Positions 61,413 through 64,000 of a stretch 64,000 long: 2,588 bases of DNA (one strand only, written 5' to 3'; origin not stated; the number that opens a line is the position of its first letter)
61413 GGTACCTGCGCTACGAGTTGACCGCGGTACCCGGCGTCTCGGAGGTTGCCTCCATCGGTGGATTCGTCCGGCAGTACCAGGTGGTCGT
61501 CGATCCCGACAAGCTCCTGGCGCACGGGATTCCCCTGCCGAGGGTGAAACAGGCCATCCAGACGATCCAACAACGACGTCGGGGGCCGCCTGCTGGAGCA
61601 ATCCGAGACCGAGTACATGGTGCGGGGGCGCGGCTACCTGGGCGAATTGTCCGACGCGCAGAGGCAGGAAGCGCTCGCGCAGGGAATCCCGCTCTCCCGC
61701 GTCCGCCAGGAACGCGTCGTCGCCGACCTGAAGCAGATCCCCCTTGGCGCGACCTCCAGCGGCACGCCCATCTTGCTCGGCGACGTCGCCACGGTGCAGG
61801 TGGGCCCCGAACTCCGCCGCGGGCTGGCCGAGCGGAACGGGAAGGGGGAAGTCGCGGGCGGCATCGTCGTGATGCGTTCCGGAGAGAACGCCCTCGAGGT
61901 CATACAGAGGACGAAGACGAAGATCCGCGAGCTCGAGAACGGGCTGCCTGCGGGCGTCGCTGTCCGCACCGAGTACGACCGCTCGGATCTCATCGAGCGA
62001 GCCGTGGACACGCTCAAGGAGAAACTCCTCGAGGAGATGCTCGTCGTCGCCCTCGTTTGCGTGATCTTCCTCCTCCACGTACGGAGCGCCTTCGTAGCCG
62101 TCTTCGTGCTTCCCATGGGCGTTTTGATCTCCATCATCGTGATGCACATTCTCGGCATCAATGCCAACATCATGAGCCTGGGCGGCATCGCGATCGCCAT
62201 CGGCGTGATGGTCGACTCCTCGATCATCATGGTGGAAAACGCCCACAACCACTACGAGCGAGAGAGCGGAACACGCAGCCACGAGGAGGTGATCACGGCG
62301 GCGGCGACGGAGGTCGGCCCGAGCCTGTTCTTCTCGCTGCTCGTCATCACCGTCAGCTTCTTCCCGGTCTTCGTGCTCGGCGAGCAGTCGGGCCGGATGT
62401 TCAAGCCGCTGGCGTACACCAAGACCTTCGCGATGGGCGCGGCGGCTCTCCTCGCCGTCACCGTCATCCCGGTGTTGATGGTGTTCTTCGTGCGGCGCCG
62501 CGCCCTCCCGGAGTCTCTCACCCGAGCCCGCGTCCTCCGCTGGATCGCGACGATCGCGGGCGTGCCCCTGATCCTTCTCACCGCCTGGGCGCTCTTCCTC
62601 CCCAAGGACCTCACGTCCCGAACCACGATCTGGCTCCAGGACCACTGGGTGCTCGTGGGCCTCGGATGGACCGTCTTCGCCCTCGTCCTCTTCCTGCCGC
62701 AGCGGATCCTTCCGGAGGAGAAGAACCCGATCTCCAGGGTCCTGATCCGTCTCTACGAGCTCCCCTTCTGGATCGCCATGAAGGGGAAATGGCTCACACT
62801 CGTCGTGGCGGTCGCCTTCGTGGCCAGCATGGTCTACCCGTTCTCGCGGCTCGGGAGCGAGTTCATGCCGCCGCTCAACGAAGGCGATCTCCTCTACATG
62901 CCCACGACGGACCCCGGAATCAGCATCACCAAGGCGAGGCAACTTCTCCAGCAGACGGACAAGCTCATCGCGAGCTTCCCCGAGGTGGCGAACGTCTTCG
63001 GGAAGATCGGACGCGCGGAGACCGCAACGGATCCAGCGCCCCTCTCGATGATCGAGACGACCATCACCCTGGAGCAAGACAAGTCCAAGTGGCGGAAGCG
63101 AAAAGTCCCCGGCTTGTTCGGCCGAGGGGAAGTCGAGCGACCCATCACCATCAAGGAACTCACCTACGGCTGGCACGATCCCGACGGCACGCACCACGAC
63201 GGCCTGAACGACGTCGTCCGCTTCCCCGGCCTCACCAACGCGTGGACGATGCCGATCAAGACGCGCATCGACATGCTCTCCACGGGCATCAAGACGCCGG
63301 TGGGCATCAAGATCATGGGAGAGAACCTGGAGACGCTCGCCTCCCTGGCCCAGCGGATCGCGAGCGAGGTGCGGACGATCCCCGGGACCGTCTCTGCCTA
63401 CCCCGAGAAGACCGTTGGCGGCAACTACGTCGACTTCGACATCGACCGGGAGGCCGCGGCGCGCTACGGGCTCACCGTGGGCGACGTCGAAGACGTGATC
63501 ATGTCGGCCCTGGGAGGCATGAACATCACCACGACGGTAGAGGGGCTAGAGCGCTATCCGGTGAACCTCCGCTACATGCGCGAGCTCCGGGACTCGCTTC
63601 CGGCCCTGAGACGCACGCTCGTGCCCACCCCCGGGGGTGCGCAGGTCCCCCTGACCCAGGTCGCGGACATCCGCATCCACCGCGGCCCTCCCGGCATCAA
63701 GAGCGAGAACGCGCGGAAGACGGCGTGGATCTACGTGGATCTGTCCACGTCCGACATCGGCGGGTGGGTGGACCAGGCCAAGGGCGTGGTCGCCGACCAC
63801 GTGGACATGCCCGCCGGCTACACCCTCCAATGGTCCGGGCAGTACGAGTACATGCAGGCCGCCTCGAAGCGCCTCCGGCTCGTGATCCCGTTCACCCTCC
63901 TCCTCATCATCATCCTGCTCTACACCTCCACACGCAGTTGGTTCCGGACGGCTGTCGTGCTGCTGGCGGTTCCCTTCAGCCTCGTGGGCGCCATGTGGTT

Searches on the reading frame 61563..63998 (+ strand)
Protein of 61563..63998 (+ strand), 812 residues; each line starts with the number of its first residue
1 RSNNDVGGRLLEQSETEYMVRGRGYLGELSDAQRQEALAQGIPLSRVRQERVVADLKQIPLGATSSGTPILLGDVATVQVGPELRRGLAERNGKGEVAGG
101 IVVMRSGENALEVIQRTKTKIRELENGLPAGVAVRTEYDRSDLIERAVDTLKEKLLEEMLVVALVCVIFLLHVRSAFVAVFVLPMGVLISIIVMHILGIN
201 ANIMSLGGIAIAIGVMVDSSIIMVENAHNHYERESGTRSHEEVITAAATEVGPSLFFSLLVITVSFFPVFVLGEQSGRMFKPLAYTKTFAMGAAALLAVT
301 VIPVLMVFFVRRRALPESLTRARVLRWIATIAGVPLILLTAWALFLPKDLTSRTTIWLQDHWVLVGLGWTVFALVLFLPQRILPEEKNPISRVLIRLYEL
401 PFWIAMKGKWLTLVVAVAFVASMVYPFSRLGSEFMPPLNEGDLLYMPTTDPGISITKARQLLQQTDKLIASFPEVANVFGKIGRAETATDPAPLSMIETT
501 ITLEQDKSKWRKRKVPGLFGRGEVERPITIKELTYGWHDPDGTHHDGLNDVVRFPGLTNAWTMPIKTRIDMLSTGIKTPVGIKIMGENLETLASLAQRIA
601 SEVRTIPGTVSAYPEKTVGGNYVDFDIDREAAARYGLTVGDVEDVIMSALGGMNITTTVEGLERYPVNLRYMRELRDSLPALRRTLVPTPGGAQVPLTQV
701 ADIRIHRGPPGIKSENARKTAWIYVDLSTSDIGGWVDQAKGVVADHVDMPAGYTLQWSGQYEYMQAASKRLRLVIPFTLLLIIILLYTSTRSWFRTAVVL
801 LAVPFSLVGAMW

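Call 34: search_solved_structures(query=window:61563-63998:+, max_evalue=1e-20, show_alignments=1)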
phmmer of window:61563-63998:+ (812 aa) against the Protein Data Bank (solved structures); distinct sequences matched with E-value up to 1e-20: 79 (the best 60 are shown).
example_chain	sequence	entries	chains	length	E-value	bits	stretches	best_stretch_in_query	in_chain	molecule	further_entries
3t51_A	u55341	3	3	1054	4.6e-202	676.6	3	52-318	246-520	Cation efflux system protein CusA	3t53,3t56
3ne5_A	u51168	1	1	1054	4.6e-202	676.6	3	52-318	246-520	Cation efflux system protein cusA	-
3k07_A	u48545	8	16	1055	4.6e-202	676.6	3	52-318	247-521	Cation efflux system protein cusA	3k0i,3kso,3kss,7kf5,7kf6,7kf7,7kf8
4dop_A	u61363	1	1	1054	3.3e-201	673.8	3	52-318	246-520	Cation efflux system protein CusA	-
4dnr_A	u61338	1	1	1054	5.4e-201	673.1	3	52-318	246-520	Cation efflux system protein CusA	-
4dnt_A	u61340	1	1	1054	7.8e-201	672.5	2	381-812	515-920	Cation efflux system protein CusA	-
4k0e_A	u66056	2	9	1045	2.1e-75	257.7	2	45-327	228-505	Heavy metal cation tricomponent efflux pump ZneA(CzcA-like)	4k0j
5t0o_A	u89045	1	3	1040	2.3e-36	128.6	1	54-313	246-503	CmeB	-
5lq3_A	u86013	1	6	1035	2.8e-36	128.3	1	54-313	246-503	CmeB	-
6ows_A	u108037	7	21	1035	2e-35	125.5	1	27-308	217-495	Efflux pump membrane transporter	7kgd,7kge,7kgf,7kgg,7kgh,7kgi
7b8p_A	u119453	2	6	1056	2.4e-35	125.3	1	27-308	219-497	Efflux pump membrane transporter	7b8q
20yy_A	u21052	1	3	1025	6.2e-34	120.6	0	565-810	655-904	Multidrug efflux RND transporter permease subunit MexK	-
8gjj_B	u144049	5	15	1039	9.9e-34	119.9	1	59-313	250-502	Efflux pump membrane transporter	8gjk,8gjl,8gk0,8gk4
8deu_A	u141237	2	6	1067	1.9e-33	119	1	55-310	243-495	Efflux pump membrane transporter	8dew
6vks_A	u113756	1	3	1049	2e-33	118.9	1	54-310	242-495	Efflux pump membrane transporter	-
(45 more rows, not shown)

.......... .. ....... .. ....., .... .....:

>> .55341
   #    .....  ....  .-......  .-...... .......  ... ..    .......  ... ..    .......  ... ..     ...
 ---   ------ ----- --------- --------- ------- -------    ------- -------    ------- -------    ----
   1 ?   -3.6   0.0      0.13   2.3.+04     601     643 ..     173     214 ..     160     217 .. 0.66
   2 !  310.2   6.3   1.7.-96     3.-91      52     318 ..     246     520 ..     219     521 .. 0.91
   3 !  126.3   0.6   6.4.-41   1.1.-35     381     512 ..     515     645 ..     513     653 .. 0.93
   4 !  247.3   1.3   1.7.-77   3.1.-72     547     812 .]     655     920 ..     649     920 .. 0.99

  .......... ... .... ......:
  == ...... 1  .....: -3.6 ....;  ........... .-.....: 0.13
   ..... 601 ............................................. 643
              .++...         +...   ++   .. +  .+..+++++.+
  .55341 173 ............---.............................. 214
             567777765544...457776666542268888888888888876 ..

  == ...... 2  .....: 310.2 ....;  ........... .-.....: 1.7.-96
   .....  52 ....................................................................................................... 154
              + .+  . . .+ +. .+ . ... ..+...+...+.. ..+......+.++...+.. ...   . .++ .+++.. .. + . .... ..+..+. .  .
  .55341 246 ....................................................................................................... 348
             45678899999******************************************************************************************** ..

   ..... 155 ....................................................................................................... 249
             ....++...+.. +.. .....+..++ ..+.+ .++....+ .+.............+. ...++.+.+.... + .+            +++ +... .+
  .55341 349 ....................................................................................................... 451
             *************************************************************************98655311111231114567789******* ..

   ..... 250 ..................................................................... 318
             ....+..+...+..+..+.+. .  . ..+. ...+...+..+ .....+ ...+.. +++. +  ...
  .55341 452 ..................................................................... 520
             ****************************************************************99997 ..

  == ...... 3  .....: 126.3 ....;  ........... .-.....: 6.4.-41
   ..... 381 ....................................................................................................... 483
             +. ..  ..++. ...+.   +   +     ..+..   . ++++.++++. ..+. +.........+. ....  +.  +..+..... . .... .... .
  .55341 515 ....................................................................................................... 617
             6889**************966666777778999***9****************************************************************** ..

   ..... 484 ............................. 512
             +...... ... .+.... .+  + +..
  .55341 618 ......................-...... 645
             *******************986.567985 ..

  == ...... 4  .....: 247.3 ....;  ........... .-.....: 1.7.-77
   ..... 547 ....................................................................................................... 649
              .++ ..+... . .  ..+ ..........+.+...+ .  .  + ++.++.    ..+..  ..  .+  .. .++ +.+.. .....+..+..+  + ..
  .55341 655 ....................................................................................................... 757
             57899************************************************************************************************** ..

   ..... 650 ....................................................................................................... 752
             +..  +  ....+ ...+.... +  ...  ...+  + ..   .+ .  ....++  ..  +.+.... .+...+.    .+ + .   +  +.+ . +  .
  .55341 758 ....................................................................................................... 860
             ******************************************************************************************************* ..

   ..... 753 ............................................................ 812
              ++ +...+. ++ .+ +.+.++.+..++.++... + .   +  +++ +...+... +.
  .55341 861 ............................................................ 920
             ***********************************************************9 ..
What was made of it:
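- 60764..64000 (+): CusA-type RND pump gene, cut by the window end. There is one frame disruption at about 61562. E. coli CusA 5e-202 with LLYMP, PLSMIE and RIDMLS conserved (call 34).
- On CusB-type (HME-RND) periplasmic adaptor: CusA 5e-202 with LLYMP, PLSMIE and RIDMLS conserved (call 34).
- The adjacent CusA has its Met triad conserved (call 34).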

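Call 71: search_protein_families(library=pfam, proteins=[window:61563-63998:+], max_evalue=0.01)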
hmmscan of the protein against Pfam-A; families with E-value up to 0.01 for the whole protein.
window:61563-63998:+ (812 aa): 2 families
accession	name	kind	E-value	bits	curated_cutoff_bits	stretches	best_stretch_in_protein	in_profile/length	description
PF00873.25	ACR_tran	-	5.7e-128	428.7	28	3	51-388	235-558/1021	AcrB/AcrD/AcrF family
PF03176.21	MMPL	-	5.7e-07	29.2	20.5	1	157-331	148-326/333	MMPL family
